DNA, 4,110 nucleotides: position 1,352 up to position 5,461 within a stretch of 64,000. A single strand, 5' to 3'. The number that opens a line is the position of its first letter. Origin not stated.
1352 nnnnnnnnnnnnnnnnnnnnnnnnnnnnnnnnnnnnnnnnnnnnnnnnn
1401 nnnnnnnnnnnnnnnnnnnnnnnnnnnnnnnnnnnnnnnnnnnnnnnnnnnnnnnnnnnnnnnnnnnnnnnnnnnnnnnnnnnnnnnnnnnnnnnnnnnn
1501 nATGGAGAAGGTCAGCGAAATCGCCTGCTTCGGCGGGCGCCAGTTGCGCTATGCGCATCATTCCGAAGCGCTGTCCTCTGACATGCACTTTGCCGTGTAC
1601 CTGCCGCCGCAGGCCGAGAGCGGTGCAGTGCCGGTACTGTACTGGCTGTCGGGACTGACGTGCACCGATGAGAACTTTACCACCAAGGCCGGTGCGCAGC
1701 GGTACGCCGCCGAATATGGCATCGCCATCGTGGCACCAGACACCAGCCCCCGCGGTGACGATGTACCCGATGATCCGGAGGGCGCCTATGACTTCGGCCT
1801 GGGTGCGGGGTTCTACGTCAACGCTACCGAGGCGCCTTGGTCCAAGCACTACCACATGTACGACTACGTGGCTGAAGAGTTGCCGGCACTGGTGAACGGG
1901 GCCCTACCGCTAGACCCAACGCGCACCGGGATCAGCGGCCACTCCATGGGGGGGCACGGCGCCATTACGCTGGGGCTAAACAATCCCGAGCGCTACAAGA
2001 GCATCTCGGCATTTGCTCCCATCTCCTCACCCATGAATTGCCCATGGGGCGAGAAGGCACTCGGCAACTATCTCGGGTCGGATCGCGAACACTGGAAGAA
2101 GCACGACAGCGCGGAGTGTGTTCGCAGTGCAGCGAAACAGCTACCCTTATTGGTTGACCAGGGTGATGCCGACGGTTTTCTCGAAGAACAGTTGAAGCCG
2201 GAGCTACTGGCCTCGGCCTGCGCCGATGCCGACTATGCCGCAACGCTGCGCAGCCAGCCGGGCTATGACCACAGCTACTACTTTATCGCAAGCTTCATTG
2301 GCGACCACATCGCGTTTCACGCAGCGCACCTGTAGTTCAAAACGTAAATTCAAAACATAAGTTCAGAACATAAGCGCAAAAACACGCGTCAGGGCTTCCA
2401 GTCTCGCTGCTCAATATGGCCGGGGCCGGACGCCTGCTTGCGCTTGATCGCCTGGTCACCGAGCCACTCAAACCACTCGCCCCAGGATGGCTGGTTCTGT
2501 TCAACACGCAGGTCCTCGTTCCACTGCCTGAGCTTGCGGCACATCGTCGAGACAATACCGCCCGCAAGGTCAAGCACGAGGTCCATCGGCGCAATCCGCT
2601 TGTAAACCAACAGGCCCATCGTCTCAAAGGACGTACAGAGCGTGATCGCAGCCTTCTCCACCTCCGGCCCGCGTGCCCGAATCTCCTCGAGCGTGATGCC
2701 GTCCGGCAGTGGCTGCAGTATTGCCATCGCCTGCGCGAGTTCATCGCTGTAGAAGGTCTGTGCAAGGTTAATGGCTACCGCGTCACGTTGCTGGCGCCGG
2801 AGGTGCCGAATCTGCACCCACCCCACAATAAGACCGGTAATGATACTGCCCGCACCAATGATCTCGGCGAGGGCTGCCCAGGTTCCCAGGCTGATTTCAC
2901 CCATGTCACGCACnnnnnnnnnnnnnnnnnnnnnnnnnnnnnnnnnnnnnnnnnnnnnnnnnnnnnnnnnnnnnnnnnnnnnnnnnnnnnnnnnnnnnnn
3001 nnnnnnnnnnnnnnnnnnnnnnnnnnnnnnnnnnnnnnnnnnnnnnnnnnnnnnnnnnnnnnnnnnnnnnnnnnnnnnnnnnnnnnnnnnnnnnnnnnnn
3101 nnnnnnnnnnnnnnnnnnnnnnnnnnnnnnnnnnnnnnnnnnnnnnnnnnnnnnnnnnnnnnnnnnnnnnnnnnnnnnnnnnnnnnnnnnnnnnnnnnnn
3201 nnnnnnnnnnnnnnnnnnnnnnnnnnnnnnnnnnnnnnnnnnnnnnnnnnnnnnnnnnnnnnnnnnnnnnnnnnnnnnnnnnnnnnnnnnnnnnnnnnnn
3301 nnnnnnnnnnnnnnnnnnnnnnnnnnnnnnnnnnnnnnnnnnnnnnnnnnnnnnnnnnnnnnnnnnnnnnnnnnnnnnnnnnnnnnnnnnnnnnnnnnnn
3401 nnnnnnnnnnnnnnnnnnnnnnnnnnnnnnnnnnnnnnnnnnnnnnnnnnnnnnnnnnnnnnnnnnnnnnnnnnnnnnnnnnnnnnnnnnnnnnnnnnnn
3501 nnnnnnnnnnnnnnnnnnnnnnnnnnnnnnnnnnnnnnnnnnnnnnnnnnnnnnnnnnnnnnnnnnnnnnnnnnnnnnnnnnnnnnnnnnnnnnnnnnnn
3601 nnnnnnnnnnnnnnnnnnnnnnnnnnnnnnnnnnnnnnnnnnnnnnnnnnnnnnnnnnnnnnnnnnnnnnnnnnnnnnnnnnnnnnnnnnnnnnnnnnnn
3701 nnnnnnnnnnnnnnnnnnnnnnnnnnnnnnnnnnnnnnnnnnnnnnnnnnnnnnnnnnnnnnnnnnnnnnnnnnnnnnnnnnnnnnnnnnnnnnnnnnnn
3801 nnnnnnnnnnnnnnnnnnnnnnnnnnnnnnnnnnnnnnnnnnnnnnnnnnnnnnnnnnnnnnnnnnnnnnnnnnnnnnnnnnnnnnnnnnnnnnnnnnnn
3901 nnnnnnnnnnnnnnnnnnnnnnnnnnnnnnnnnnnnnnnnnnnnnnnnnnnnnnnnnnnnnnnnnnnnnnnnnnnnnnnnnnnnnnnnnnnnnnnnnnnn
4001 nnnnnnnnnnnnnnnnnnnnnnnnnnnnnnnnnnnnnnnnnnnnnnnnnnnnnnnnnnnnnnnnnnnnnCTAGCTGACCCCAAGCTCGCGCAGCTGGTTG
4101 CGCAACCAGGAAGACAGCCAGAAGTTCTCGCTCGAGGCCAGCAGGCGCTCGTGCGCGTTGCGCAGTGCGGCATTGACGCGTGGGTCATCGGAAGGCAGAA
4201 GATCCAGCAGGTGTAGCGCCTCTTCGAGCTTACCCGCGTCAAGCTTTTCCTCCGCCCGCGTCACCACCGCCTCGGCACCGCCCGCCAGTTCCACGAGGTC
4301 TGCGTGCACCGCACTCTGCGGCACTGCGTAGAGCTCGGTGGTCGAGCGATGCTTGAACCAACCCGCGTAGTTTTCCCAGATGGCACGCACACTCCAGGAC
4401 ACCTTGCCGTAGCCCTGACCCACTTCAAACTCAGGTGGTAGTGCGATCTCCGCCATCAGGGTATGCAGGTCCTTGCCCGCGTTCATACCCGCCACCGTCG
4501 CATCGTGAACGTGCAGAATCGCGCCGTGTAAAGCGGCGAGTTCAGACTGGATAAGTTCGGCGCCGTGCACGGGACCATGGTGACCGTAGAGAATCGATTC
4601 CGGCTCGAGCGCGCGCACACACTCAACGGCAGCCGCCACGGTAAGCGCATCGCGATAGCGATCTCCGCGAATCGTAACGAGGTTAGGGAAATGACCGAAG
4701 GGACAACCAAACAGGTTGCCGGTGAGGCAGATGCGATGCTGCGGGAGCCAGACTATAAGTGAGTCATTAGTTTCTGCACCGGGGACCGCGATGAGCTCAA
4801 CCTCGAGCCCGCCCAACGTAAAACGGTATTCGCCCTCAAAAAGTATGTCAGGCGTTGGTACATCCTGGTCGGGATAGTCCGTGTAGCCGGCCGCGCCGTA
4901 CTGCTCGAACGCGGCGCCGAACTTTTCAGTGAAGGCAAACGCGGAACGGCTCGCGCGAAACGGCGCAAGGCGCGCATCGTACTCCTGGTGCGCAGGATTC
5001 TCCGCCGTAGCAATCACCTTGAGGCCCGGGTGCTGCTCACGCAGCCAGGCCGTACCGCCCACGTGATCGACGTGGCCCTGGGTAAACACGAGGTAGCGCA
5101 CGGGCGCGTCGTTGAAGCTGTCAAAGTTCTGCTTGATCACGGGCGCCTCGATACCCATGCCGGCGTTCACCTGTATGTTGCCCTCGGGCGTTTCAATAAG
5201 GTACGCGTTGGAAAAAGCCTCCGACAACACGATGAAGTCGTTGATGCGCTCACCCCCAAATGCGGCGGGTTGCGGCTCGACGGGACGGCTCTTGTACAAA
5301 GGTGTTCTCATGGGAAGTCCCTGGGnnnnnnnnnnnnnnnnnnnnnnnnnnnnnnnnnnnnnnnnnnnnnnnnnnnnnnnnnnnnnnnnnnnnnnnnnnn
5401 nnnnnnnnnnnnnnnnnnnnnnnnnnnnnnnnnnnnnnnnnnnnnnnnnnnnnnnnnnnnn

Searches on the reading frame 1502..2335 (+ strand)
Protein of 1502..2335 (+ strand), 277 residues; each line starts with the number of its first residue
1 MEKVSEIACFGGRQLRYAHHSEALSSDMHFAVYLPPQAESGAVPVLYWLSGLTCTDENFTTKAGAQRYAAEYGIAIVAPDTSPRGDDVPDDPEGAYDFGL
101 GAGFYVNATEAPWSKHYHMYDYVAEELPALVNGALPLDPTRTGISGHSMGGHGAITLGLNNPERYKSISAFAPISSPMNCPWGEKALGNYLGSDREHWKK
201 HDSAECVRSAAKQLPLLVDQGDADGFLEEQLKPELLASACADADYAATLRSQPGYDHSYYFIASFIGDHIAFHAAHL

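Call 9: search_protein_families(library=pfam, proteins=[window:1502-2335:+], max_evalue=0.01)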
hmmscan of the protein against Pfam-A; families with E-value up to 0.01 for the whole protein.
window:1502-2335:+ (277 aa): 5 families
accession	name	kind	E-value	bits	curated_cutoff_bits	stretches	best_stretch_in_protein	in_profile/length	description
PF00756.26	Esterase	-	1.2e-63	215.7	22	1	21-271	1-250/251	Putative esterase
PF00326.27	Peptidase_S9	-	0.00053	20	22.6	1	137-259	61-189/213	Prolyl oligopeptidase family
PF12146.15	Hydrolase_4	-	0.00073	19.3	27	1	143-189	79-128/239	Serine aminopeptidase, S33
PF02129.25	Peptidase_S15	-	0.0028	17.8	23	0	28-180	5-136/262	X-Pro dipeptidyl-peptidase (S15 family)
PF07224.18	Chlorophyllase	-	0.0081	15.4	26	0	119-170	95-146/301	Chlorophyllase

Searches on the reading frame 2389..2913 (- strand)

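Call 9: search_protein_families(library=pfam, proteins=[window:2389-2913:-], max_evalue=0.01)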
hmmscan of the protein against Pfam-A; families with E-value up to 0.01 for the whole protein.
window:2389-2913:- (174 aa): 1 family
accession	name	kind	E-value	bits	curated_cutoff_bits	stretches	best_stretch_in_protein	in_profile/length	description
PF15956.11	DUF4760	-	5.4e-12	46.5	25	1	23-151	3-137/141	Domain of unknown function (DUF4760)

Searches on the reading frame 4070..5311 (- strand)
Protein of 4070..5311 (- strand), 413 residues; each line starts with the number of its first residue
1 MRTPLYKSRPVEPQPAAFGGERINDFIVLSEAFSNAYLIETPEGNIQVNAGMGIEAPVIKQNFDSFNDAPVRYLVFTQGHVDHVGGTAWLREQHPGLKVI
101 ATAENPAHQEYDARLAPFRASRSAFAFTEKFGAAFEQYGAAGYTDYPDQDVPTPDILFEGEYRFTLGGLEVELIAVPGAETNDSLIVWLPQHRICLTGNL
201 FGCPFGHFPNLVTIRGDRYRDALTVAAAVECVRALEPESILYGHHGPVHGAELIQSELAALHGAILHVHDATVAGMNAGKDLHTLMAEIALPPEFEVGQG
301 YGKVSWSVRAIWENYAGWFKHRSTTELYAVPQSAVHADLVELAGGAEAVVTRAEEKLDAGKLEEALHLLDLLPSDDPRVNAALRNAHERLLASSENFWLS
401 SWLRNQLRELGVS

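Call 7: search_protein_families(library=pfam, proteins=[window:4070-5311:-])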
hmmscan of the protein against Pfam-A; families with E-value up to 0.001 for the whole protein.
window:4070-5311:- (413 aa): 3 families
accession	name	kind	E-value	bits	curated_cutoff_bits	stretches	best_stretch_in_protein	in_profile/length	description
PF14863.12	Alkyl_sulf_dimr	-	1.2e-16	61.8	26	1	289-382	9-105/139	Alkyl sulfatase dimerisation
PF00753.33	Lactamase_B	-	3.7e-13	50.3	22.7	1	33-244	5-196/196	Metallo-beta-lactamase superfamily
PF12706.13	Lactamase_B_2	-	0.00016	21.8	27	1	45-108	2-69/200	Beta-lactamase superfamily domain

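Call 58: search_solved_structures(query=window:4070-5311:-, max_evalue=0.001)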
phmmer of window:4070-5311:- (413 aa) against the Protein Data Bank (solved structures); distinct sequences matched with E-value up to 0.001: 31.
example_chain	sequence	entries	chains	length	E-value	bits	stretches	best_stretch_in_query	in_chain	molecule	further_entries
4av7_A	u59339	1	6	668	2.4e-19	72.9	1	67-402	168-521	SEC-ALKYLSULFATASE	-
2yhe_A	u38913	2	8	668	3.4e-18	69.2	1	68-402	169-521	SEC-ALKYL SULFATASE | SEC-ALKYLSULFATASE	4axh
4nur_A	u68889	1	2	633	5.1e-16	62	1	69-382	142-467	PSdsA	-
2cfu_A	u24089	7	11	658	4.7e-13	52.2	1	67-403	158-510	SDSA1 | SDS HYDROLASE SDSA1 | ALKYL SULFATASE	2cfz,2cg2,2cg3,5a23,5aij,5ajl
7tl5_A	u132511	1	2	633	8.5e-13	51.4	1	68-367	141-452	Lactamase_B domain-containing protein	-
4pdx_A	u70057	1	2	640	9.2e-13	51.2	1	33-378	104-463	Putative alkyl/aryl-sulfatase YjcS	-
6dr8_A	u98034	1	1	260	1.3e-08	37.6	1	34-106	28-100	Beta-lactamase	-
6nc5_A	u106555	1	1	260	1.7e-07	33.9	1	34-106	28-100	Beta-lactamase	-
6dqh_A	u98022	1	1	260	1.7e-07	33.9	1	34-106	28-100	Beta-lactamase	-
6dn4_A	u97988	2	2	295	2.8e-06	29.9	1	34-106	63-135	Beta-lactamase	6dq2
6xfr_A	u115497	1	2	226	2.9e-06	29.9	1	151-200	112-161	Lactamase_B domain-containing protein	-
8hxn_A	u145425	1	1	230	3.8e-06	29.4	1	134-261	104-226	Beta-lactamase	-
3q6v_A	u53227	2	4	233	3.8e-06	29.4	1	134-262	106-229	Beta-lactamase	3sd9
5ew0_A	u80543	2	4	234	3.9e-06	29.4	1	134-262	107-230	Beta-lactamase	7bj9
6v3q_A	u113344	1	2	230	1.1e-05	27.9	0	34-103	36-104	Metallo-beta-lactamase FIM-1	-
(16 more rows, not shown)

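Call 83: search_protein_families(library=ncbifam, proteins=[window:4070-5311:-], max_evalue=0.001)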
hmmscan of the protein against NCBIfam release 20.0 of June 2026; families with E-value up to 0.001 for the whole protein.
window:4070-5311:- (413 aa): 24 families
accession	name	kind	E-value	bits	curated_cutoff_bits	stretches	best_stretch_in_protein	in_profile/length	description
NF012229.1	bla_class_B_core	domain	7.1e-12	45.7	100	1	34-190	15-139/139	metallo-beta-lactamase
NF033105.1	bla_subclass_B3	equivalog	1.2e-10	41.1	240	1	36-105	25-95/257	subclass B3 metallo-beta-lactamase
NF033087.1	bla_subclass_B2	equivalog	8.7e-09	35.5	240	1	61-258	50-217/221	subclass B2 metallo-beta-lactamase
NF012225.0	blaSFH_gen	exception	1.8e-07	30.8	440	1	69-262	81-248/252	SFH-related subclass B2 metallo-beta-lactamase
NF047339.1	blaCSR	exception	4.9e-07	29.2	600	1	30-106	59-135/295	CSR family subclass B3 metallo-beta-lactamase-like protein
NF000405.1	HARLDQ_not_B3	exception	6.9e-07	29.1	350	1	36-107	42-114/267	HARLDQ motif MBL-fold protein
NF000457.2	blaPEDO-1_fam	exception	8.2e-07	28.7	550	1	35-92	53-112/286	PEDO-1 family subclass B3 metallo-beta-lactamase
TIGR04559.1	SoxH_rel_PQQ_2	hypoth_equivalog_domain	5.2e-06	26.1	280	1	59-201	56-178/283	quinoprotein relay system zinc metallohydrolase 2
NF041137.2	B3_blaSPR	exception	5.3e-06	26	550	1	36-106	64-135/296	SPR family subclass B3 metallo-beta-lactamase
NF000459.2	blaSPG-1_fam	exception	5.3e-06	25.7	550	1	35-106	52-125/285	SPG-1 family subclass B3 metallo-beta-lactamase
NF040470.1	blaEAM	exception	6.5e-06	25.3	660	1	35-104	82-152/318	EAM family subclass B3 metallo-beta-lactamase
NF012101.1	blaGOB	exception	7.3e-06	25.5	560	1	35-91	53-111/290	GOB family subclass B3 metallo-beta-lactamase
NF012224.1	blaSFH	exception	1.2e-05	24.8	550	1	136-262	125-246/250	SFH family subclass B2 metallo-beta-lactamase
NF038103.1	blaGMB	exception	1.4e-05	24.4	580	1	164-256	169-254/270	GMB family subclass B1 metallo-beta-lactamase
NF000329.2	bla_B2_CphA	exception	1.5e-05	24.8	500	1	137-256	132-242/253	CphA family subclass B2 metallo-beta-lactamase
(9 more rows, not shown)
